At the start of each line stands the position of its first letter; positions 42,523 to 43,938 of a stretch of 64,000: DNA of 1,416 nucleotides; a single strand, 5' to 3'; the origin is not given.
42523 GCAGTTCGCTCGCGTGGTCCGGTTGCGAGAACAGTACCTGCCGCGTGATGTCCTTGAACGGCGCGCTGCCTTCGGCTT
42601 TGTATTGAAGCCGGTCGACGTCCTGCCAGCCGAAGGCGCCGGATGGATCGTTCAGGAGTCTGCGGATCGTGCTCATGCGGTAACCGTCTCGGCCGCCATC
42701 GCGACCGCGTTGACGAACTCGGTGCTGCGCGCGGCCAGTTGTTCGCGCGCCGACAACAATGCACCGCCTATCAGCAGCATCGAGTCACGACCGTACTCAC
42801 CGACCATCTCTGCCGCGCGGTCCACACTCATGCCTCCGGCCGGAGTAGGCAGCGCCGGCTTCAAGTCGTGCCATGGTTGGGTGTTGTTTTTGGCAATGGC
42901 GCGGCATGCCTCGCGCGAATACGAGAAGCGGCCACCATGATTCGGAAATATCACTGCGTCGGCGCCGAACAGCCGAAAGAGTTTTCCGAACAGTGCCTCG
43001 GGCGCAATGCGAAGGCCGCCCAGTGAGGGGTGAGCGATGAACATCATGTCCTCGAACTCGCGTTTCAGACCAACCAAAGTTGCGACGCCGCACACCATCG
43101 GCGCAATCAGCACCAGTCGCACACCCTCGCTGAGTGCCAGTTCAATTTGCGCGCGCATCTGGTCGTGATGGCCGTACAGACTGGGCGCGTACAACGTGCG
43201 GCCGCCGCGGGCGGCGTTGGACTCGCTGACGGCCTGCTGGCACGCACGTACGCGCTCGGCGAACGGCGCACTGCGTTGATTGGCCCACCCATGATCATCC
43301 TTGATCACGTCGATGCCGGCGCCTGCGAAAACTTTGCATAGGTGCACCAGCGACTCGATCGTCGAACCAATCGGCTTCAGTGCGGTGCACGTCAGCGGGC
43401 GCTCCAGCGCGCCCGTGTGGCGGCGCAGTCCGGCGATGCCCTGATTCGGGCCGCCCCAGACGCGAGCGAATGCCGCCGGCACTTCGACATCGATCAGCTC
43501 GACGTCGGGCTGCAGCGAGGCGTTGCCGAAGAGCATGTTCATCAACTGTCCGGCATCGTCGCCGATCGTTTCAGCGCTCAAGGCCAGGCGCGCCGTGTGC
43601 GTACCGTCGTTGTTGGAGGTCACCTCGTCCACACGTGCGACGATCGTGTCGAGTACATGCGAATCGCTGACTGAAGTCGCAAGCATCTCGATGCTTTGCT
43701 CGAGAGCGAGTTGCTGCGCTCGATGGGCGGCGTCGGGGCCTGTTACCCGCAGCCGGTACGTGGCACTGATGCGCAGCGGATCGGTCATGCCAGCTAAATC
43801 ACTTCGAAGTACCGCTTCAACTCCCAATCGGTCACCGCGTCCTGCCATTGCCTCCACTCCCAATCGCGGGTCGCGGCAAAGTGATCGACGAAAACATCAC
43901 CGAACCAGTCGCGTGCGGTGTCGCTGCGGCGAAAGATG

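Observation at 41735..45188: Four-gene operon: GS-family ligase, RuBisCO-like protein, cupin, DUF4124-glutaredoxin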

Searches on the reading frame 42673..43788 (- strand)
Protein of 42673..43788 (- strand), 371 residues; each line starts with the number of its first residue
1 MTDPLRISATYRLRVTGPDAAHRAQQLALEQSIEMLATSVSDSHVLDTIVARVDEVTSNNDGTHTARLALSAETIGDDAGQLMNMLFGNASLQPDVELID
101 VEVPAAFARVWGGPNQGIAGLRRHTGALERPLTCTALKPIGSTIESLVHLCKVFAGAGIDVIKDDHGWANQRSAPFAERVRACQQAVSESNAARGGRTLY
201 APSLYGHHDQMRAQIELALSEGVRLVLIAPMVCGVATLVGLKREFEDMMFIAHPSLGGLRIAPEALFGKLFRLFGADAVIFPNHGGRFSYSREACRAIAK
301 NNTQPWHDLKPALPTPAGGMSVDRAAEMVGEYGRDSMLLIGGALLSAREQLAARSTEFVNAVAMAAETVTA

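Call 3: search_protein_families(library=pfam, proteins=[window:42673-43788:-], max_evalue=0.01)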
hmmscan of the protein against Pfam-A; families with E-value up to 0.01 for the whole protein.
window:42673-43788:- (371 aa): 1 family
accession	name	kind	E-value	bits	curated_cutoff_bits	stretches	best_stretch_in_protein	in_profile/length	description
PF00016.26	RuBisCO_large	-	4.4e-16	59.5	30.1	1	117-345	1-256/299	Ribulose bisphosphate carboxylase large chain, catalytic domain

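Call 4: search_protein_families(library=ncbifam, proteins=[window:42673-43788:-], max_evalue=0.01)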
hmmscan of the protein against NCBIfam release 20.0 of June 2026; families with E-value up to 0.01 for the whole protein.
window:42673-43788:- (371 aa): 6 families
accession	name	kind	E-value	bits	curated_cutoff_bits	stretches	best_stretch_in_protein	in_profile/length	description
NF007095.0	PRK09549.1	equivalog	8.3e-46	156.3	409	1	6-367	3-380/407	2,3-diketo-5-methylthiopentyl-1-phosphate enolase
TIGR03332.1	salvage_mtnW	equivalog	8.4e-33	113.6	513.6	1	73-344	82-362/407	2,3-diketo-5-methylthiopentyl-1-phosphate enolase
TIGR03326.1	rubisco_III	equivalog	1.2e-26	93.5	497.45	1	9-253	16-268/426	type III ribulose-bisphosphate carboxylase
NF003252.0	PRK04208.1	subfamily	7.9e-25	87.3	438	2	16-253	39-285/468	ribulose-bisphosphate carboxylase large subunit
NF042437.1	OxoIsoapPDcar_OiaX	equivalog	7.6e-18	64.5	700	1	64-346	74-369/412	3-oxo-isoapionate-4-phosphate decarboxylase OiaX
NF010002.0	PRK13475.1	equivalog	1.4e-09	37.1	489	1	41-281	62-322/459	ribulose-bisphosphate carboxylase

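Call 5: find_homologous_proteins(query=window:42673-43788:-)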
Query window:42673-43788:- (371 aa): 3914 proteins with E <= 0.001 among 8000 candidates; the best 120 are listed.
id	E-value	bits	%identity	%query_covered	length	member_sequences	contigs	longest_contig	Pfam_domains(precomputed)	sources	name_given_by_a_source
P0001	1.8e-242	822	100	100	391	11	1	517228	PF00016.27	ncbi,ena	-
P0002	4.9e-215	731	89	97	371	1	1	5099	PF00016.27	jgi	-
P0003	2.0e-214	729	88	100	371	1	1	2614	PF00016.27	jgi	-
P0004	4.8e-213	725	89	96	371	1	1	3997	PF00016.27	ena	-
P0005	9.6e-213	724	87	100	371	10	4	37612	PF00016.27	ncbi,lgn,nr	ncbi:MAG: RuBisCO large subunit C-terminal-like domain-containing protein [Pseudomonadota bacterium]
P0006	4.0e-211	719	86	97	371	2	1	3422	PF00016.27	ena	-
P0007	2.8e-207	706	85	100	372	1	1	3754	PF00016.27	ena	-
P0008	3.2e-207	706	85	97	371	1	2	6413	PF00016.27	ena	-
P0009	7.1e-202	688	84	100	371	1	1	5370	PF00016.27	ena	-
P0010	1.5e-200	684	83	96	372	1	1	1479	PF00016.27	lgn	-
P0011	3.2e-200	683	83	96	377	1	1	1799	PF00016.27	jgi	jgi:ribulose-bisphosphate carboxylase large chain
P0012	5.5e-200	682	83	97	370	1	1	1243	PF00016.27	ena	-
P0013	3.9e-199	679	82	97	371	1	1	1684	PF00016.27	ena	-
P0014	5.9e-199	679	83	97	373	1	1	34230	PF00016.27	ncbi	-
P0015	6.1e-199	679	81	96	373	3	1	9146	PF00016.27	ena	-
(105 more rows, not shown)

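Call 6: search_solved_structures(query=window:42673-43788:-, max_evalue=0.001, show_alignments=2)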
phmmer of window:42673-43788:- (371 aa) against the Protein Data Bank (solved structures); distinct sequences matched with E-value up to 0.001: 94 (the best 60 are shown).
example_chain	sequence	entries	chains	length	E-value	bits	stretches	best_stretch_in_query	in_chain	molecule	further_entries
3qfw_A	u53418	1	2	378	1.9e-100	339.8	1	2-363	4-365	Ribulose-1,5-bisphosphate carboxylase/oxygenase large subunit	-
2oek_A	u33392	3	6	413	4.5e-30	108.3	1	74-344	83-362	2,3-diketo-5-methylthiopentyl-1-phosphate enolase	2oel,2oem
2oej_A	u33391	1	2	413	2.3e-29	106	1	74-344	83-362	2,3-diketo-5-methylthiopentyl-1-phosphate enolase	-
4nas_A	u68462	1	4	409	2.3e-28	102.7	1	9-344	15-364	Ribulose-bisphosphate carboxylase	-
2zvi_A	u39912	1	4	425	2.7e-25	92.6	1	7-344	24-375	2,3-diketo-5-methylthiopentyl-1-phosphate enolase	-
3fk4_A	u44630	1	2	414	1.1e-22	84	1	78-344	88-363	RuBisCO-like protein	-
2cwx_A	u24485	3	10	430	3.8e-22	82.3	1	85-355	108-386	Ribulose bisphosphate carboxylase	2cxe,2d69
6hun_A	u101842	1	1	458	1.7e-20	76.9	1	74-350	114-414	Ribulose bisphosphate carboxylase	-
3nwr_A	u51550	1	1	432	1.3e-17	67.3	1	95-305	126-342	A rubisco-like protein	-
2qyg_A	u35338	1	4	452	1.4e-17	67.2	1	94-323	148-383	Ribulose bisphosphate carboxylase-like protein 2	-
8dht_A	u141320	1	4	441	3.1e-15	59.5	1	55-256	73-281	Ribulose bisphosphate carboxylase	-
8u66_A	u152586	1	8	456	3.1e-15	59.5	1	83-346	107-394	Rubisco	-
1tel_A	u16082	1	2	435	5e-15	58.8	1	94-322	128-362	ribulose bisphosphate carboxylase, large subunit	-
1ykw_A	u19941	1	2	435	6.8e-15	58.4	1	94-322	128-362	RuBisCO-like protein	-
7qsv_A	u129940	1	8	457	4.9e-14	55.6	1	82-253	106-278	RubisCO large subunit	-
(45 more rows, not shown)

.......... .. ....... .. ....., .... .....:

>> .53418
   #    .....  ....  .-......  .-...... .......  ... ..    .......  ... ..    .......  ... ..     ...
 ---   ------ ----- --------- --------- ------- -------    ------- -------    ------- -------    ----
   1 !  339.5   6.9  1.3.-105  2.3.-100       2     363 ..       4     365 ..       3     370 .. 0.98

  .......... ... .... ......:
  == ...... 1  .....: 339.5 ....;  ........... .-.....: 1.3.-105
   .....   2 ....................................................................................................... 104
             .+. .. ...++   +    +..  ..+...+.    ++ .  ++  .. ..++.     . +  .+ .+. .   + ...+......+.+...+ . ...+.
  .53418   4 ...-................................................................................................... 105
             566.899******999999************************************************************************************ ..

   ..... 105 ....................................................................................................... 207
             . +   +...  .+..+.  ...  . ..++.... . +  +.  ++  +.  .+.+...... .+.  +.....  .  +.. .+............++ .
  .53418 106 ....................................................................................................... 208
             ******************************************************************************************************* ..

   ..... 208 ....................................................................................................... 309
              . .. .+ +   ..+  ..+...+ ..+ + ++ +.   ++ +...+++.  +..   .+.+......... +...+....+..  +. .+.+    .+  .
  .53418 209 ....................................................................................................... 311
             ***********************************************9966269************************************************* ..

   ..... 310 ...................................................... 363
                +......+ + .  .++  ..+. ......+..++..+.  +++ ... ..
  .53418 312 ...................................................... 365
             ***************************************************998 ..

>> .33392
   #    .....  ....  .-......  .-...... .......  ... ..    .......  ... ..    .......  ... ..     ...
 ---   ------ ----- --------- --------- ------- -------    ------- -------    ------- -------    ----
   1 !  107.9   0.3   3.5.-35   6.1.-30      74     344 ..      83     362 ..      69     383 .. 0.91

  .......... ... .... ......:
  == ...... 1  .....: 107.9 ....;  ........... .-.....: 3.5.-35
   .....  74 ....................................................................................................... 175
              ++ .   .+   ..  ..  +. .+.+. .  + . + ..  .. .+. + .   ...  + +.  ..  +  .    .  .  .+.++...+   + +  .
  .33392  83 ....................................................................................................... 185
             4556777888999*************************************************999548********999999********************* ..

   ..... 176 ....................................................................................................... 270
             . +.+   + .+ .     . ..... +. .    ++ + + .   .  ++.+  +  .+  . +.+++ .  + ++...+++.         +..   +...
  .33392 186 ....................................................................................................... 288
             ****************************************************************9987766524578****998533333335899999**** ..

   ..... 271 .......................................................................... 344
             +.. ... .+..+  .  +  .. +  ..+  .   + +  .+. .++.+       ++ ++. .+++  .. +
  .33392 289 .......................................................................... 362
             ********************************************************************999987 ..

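Call 7: find_related_loci(query=window:42673-43788:-, collection=genome_contigs, flank=6000)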
Query window:42673-43788:- (371 aa) in genome_contigs; peptide patterns used: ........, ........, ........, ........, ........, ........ (x = any residue, [..] = any of these).
115 stretches matched a pattern; 76 encode a relative of the query (tblastn E <= 1e-3); 75 distinct loci.
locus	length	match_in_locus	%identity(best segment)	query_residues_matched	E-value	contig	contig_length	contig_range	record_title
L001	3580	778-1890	87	1-371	0e+0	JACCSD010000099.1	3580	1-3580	MAG: Burkholderiaceae bacterium isolate MGR_bin39 SD2897-2912_k127_5631112, whole genome shotgun sequence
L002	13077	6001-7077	82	1-358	0e+0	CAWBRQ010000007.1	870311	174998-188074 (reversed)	MAG: uncultured beta proteobacterium isolate MFD00392.bin.2.69 genome assembly, contig: contig_43359, whole genome shotg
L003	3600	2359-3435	82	3-360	0e+0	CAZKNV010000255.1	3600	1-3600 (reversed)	MAG TPA_asm: uncultured Burkholderiaceae bacterium isolate SRP136066_co1_235 genome assembly, contig: NODE_51573_length_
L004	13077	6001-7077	79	1-358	0e+0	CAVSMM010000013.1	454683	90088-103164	MAG: uncultured beta proteobacterium isolate MFD04850.bin.2.314 genome assembly, contig: contig_69468, whole genome shot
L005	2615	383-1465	79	2-360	0e+0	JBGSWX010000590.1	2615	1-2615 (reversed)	MAG: Burkholderiaceae bacterium isolate JTS-RE51 k141_4680354, whole genome shotgun sequence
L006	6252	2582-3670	78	1-362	0e+0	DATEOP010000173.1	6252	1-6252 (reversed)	MAG TPA_asm: Burkholderiaceae bacterium isolate SMAG_U8998 k141_676150, whole genome shotgun sequence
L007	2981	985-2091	77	2-370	0e+0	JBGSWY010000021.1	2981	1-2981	MAG: Burkholderiaceae bacterium isolate JTS-RE52 k141_5222747, whole genome shotgun sequence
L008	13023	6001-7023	80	19-358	0e+0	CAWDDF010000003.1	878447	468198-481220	MAG: uncultured beta proteobacterium isolate MFD04850.bin.1.43 genome assembly, contig: contig_26690, whole genome shotg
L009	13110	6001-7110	73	3-371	0e+0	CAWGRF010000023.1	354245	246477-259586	MAG: uncultured beta proteobacterium isolate MFD06742.bin.1.142 genome assembly, contig: contig_4418, whole genome shotg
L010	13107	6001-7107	73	2-369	3e-177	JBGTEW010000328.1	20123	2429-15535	MAG: Burkholderiaceae bacterium isolate JTS-RE177 k141_5009835, whole genome shotgun sequence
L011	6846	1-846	84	78-358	1e-160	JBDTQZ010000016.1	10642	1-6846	MAG: Burkholderiaceae bacterium isolate cluster3_bin.234 NODE_28063_length_10642_cov_4.953717, whole genome shotgun sequ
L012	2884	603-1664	68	7-363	2e-168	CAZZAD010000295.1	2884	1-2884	MAG TPA_asm: uncultured Burkholderiaceae bacterium isolate SRP278252_co2_183 genome assembly, contig: NODE_79126_length_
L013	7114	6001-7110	67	1-371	2e-156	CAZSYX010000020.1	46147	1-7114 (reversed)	MAG TPA_asm: uncultured Burkholderiaceae bacterium isolate ERP119294_co1_325 genome assembly, contig: NODE_801_length_46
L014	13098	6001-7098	64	6-369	2e-153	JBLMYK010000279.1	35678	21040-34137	MAG: Gemmatimonadota bacterium isolate MAG231 PRJNA957066_bin14_renamed_278, whole genome shotgun sequence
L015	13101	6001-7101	65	1-367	9e-152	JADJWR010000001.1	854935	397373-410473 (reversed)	MAG: Burkholderiales bacterium isolate Kalu_18-Q3-R12-55_BAT3C.359 tig00001165-10-8548430, whole genome shotgun sequence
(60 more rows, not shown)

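Call 55: find_encoding_contigs(protein=P0001, flank=3000, max_places=2)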
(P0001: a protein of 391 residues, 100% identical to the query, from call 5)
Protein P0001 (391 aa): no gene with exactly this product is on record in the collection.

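Call 56: list_cluster_members(proteins=[P0001, P0318])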
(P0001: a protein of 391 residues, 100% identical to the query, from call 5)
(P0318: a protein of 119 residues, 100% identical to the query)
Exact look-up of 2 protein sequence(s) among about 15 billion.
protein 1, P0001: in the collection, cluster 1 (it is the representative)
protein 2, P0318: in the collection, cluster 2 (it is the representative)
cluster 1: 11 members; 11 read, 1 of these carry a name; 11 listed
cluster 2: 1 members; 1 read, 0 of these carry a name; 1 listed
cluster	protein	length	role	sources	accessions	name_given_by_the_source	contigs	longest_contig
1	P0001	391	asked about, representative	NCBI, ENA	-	-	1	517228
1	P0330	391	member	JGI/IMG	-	ribulose-bisphosphate carboxylase large chain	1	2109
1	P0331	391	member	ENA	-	-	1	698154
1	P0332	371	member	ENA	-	-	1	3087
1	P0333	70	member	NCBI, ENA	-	-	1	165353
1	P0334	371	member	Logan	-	-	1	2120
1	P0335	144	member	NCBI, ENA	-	-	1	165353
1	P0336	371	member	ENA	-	-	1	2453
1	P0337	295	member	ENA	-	-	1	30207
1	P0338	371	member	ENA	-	-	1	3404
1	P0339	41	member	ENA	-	-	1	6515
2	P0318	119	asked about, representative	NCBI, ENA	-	-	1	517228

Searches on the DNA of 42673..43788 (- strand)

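Call 62: search_rna_families(sources=[L016, L019, L025, L030, L035, L044, L049, L057, L061, L065, L047], threshold=gathering)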
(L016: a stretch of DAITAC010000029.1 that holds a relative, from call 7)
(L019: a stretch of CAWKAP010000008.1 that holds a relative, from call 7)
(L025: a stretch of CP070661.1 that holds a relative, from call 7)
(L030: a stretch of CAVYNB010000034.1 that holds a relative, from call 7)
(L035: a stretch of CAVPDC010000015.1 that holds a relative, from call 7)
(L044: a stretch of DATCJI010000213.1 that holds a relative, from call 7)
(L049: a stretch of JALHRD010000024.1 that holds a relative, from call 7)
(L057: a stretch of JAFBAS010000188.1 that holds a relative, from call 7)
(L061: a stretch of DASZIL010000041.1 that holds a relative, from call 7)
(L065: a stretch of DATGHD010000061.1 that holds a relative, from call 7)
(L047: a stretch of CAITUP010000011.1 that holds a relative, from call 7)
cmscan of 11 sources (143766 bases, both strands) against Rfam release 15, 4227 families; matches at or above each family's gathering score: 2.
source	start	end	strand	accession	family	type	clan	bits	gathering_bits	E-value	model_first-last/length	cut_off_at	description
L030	9993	10063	+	RF00005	tRNA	Gene; tRNA;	CL00001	70.4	29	5.6e-13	1-71/71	no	tRNA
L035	9858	9928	+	RF00005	tRNA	Gene; tRNA;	CL00001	70.4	29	5.6e-13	1-71/71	no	tRNA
